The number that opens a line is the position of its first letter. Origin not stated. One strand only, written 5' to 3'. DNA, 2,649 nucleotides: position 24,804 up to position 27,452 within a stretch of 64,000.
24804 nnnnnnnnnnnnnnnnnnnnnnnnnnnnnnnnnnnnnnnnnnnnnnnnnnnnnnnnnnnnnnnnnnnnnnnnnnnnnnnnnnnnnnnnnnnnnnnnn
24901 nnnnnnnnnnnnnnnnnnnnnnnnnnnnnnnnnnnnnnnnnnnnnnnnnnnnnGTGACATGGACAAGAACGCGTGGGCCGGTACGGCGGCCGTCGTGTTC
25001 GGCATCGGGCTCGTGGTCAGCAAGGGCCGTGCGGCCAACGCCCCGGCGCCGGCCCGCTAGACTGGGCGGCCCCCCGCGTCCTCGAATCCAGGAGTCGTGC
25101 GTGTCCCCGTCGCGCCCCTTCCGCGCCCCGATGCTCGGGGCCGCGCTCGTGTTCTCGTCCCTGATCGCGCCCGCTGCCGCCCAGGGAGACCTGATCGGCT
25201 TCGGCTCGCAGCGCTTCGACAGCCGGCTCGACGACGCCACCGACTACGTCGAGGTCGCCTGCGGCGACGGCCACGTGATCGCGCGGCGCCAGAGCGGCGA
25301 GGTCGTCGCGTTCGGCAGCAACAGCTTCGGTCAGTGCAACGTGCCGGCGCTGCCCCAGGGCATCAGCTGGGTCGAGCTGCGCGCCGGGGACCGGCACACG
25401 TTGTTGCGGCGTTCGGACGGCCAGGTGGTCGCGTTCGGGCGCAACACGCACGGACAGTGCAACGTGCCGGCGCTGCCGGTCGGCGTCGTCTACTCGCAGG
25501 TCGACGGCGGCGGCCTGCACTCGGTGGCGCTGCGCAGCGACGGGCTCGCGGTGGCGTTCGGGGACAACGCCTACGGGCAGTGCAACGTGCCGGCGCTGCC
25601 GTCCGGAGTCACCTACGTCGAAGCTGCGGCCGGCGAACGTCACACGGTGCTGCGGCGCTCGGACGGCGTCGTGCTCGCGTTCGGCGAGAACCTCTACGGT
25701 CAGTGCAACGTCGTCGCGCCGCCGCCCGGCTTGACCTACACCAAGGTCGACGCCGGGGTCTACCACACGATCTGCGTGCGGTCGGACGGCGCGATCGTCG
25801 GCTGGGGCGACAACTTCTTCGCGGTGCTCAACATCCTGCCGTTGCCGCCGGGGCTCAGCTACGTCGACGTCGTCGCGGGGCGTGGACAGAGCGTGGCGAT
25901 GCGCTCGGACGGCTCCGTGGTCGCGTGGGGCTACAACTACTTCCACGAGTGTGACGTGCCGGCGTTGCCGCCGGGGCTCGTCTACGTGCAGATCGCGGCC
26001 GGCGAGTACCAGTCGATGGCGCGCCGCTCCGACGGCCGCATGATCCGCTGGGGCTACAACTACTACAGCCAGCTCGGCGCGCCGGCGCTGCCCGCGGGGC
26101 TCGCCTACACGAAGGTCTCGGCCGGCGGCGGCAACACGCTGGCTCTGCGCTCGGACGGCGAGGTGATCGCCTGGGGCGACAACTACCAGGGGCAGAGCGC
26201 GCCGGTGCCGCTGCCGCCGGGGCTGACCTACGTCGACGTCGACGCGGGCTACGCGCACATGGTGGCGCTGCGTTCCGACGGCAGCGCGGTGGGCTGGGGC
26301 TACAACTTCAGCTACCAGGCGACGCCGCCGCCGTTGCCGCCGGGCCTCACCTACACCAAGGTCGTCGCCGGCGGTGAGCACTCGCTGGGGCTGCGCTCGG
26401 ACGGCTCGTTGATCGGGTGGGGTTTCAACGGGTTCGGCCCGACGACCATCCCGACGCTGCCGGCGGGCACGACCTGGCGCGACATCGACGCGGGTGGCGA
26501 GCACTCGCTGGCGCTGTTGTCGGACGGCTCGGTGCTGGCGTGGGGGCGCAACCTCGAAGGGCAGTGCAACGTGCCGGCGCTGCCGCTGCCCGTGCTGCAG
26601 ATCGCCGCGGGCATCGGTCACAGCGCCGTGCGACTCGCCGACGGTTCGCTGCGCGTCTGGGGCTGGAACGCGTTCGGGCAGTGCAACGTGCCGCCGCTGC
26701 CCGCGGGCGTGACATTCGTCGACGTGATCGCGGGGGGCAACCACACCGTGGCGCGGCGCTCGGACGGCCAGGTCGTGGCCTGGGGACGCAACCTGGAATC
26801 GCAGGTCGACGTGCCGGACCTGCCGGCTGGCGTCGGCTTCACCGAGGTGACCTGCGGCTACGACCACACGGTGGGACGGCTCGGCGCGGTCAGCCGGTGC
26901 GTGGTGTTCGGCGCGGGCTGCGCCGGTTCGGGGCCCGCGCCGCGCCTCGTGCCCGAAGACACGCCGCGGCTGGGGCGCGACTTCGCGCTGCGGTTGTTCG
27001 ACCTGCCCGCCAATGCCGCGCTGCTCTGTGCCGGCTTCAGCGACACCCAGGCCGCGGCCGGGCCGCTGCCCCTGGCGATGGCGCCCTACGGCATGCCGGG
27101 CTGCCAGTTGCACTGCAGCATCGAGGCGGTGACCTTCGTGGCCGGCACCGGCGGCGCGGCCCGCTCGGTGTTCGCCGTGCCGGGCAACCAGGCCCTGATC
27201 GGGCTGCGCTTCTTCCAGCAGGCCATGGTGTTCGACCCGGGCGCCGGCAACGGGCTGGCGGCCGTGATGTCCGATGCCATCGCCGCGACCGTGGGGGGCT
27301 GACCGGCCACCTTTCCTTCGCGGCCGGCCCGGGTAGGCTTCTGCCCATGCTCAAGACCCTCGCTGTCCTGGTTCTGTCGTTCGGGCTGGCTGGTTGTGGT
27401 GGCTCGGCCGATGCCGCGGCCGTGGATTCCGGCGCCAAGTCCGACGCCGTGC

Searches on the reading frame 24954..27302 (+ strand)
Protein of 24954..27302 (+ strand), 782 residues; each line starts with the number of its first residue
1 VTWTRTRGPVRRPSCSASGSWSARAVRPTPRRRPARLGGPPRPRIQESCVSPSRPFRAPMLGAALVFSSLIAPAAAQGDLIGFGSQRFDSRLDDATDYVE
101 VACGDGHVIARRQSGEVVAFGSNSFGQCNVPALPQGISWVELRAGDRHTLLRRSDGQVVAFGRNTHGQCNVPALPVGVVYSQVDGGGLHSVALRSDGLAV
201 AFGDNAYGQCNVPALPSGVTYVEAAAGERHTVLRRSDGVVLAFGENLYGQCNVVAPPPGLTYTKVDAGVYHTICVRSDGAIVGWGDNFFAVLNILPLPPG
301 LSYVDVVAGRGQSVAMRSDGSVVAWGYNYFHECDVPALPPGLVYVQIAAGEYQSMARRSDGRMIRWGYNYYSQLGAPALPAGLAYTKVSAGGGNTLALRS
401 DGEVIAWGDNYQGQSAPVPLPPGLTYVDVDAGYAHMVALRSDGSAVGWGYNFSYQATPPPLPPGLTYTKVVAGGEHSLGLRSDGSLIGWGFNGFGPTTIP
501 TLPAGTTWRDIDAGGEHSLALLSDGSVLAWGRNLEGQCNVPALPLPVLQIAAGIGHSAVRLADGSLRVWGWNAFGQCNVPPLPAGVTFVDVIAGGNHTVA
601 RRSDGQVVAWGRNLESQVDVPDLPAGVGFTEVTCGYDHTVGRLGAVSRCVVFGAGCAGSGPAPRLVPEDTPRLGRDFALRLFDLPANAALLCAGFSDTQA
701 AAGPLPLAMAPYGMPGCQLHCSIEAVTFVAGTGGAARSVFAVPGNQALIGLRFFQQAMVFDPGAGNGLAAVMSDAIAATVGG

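Call 11: search_protein_families(library=pfam, proteins=[window:24954-27302:+], max_evalue=0.001)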
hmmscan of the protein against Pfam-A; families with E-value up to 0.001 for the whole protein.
window:24954-27302:+ (782 aa): 5 families
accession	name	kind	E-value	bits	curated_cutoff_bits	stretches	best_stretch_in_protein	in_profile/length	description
PF25390.1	WD40_RLD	-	2.5e-131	438.8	150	5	336-577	22-330/363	RCC1-like domain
PF13540.12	RCC1_2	-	5.1e-101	328.7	22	12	386-414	2-30/30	Regulator of chromosome condensation (RCC1) repeat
PF00415.24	RCC1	-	4.7e-15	56.3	21.7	0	524-538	1-15/50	Regulator of chromosome condensation (RCC1) repeat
PF25384.1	Alsin_RLD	-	4.8e-10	39.7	100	0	345-376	278-309/405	Alsin RCC1-like domain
PF16986.11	CzcE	-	0.00051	20.6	30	0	419-452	17-48/81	Heavy-metal resistance protein CzcE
